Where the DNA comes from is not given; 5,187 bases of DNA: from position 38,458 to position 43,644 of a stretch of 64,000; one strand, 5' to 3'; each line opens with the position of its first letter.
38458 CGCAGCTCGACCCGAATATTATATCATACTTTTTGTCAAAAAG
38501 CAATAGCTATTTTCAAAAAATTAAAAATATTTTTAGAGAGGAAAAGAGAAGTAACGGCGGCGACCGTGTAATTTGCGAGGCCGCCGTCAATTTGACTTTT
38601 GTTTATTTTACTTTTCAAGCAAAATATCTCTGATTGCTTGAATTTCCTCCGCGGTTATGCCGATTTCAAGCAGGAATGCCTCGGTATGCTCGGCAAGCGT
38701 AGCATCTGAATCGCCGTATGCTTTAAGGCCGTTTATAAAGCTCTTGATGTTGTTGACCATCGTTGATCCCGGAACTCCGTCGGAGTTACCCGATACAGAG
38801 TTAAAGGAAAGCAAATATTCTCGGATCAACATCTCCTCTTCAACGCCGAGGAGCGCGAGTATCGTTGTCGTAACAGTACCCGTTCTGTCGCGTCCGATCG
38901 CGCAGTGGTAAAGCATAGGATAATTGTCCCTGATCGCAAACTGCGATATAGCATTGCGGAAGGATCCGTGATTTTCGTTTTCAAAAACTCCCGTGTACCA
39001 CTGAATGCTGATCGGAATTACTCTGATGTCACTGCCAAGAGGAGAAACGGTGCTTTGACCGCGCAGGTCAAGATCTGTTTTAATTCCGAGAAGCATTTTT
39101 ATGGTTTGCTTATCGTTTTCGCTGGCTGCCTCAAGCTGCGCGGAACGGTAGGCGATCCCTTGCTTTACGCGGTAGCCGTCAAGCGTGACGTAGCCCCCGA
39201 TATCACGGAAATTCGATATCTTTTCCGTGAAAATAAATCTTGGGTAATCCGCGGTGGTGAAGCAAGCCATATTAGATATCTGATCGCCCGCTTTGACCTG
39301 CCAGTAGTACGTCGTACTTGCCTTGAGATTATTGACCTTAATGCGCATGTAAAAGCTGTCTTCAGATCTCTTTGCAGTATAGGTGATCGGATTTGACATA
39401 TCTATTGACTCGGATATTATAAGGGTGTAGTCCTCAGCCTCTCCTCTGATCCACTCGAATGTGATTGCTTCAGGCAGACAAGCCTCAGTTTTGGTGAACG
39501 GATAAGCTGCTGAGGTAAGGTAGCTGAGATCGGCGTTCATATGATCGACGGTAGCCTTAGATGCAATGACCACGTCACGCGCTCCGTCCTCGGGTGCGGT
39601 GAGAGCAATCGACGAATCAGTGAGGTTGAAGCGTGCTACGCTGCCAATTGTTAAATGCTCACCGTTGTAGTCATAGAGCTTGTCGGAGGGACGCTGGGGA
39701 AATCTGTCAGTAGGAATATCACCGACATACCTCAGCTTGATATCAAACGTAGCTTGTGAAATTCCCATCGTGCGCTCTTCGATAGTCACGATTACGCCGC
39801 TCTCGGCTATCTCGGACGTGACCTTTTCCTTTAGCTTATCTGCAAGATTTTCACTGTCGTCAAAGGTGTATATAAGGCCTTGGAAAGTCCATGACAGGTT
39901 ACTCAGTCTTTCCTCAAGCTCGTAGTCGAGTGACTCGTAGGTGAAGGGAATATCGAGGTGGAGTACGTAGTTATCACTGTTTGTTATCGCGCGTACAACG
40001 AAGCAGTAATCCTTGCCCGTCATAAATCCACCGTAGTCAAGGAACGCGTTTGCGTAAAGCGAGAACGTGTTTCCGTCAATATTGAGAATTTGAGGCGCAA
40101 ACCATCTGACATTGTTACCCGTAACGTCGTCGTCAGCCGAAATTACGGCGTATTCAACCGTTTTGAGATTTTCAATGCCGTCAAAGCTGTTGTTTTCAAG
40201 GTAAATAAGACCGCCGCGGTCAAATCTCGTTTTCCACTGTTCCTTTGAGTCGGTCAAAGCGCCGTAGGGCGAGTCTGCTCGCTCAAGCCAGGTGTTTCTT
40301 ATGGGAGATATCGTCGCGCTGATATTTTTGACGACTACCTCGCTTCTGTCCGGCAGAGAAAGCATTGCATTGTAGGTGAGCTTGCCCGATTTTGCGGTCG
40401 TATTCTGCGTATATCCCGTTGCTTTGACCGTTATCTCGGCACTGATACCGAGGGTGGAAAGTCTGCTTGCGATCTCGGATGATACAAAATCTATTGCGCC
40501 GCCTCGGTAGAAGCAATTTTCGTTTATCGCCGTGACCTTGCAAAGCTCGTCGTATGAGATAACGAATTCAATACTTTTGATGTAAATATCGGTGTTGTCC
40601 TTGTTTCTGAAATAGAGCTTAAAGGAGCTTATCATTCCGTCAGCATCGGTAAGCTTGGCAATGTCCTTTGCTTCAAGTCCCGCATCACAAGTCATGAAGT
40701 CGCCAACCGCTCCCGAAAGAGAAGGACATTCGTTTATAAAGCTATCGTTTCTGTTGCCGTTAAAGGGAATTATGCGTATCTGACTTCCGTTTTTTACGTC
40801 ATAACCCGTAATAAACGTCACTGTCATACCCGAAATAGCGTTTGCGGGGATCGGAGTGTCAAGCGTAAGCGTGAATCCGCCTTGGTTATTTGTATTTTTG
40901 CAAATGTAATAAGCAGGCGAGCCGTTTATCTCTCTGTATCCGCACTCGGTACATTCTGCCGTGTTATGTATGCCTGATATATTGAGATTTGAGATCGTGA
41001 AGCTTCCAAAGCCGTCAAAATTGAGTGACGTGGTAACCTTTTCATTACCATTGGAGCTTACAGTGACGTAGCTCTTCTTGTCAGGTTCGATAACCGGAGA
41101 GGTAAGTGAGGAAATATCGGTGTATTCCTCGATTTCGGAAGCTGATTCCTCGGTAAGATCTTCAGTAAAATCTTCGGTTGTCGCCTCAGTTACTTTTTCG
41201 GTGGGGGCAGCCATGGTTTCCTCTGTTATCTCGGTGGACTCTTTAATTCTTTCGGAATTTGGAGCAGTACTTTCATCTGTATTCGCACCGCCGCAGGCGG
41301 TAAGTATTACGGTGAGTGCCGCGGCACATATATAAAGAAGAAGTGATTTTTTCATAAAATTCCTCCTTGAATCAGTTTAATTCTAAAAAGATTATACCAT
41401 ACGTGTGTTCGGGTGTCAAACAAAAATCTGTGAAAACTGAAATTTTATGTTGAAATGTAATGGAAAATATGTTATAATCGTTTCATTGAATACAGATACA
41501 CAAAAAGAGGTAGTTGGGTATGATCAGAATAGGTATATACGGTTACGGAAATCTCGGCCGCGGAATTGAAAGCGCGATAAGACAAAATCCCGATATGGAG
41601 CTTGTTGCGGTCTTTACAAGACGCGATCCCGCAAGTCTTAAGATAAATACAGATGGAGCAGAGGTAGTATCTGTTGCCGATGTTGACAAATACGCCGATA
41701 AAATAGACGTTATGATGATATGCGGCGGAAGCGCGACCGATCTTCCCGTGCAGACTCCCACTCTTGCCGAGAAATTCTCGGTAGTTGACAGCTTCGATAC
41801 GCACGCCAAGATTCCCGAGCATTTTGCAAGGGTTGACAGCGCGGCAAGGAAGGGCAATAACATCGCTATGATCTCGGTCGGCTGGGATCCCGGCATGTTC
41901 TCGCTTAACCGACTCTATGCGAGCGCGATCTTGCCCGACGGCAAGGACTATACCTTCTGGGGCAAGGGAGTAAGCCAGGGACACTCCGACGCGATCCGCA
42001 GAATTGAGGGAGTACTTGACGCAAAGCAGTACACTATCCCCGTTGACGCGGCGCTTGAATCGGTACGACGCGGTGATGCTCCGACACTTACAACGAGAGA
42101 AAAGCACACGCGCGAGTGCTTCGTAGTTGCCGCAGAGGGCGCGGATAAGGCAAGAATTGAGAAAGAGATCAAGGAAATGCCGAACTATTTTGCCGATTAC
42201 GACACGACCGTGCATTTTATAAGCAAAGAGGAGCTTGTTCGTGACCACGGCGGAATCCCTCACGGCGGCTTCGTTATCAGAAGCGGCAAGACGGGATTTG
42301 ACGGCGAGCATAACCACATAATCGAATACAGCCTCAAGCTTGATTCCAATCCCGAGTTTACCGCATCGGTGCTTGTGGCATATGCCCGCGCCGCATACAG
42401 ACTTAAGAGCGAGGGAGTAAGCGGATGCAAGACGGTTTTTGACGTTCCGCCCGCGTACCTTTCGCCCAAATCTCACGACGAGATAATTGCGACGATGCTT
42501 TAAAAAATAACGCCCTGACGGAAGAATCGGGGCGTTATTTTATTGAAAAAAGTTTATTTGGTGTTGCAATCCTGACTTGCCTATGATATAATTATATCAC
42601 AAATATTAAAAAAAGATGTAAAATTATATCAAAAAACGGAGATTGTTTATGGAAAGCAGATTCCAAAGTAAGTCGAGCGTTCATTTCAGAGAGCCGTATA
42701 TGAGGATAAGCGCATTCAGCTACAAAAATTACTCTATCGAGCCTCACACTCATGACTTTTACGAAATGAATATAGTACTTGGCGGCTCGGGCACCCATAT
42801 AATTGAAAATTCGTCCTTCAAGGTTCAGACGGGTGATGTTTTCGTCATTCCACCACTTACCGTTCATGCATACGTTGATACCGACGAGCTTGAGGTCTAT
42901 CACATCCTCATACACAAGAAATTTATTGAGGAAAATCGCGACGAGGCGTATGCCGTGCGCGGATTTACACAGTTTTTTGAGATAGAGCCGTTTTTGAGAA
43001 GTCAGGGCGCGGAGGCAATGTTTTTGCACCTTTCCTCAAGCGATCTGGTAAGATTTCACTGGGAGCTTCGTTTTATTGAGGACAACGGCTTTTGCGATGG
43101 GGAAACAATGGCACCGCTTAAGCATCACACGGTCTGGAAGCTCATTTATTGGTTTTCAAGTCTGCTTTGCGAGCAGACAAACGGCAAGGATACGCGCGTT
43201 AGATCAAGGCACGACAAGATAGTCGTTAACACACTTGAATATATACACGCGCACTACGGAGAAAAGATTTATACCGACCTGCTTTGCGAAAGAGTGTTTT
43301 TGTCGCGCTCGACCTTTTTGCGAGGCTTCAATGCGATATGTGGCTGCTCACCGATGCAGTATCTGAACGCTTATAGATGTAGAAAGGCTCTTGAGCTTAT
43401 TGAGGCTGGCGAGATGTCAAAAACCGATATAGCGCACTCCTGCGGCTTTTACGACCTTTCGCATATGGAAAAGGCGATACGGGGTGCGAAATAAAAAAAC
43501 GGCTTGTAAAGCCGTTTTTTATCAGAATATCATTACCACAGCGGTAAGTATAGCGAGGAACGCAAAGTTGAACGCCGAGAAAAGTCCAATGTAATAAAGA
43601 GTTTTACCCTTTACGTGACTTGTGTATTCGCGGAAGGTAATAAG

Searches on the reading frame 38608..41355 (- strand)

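Call 16: search_protein_families(library=pfam, proteins=[window:38608-41355:-], max_evalue=0.00001)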
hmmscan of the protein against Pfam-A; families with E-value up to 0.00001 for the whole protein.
window:38608-41355:- (915 aa): 1 family
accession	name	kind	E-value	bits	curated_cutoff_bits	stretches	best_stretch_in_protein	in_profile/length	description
PF13350.11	Y_phosphatase3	-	8.6e-34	118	22.2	1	711-914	4-240/240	Tyrosine phosphatase family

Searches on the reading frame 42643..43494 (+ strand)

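Call 16: search_protein_families(library=pfam, proteins=[window:42643-43494:+], max_evalue=0.00001)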
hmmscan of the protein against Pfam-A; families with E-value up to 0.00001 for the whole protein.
window:42643-43494:+ (283 aa): 4 families
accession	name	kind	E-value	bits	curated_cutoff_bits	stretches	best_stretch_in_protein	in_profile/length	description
PF12833.13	HTH_18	-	8.5e-15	55.3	33.6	1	214-280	1-67/80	Helix-turn-helix domain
PF02311.25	AraC_binding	-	2.4e-13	50.4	21.1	1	18-130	2-112/135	AraC-like ligand binding domain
PF07883.17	Cupin_2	-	8.3e-08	32.3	27.2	1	31-83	10-64/70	Cupin domain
PF00165.29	HTH_AraC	-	1.7e-06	28.5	26.6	0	215-242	15-42/42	Bacterial regulatory helix-turn-helix proteins, AraC family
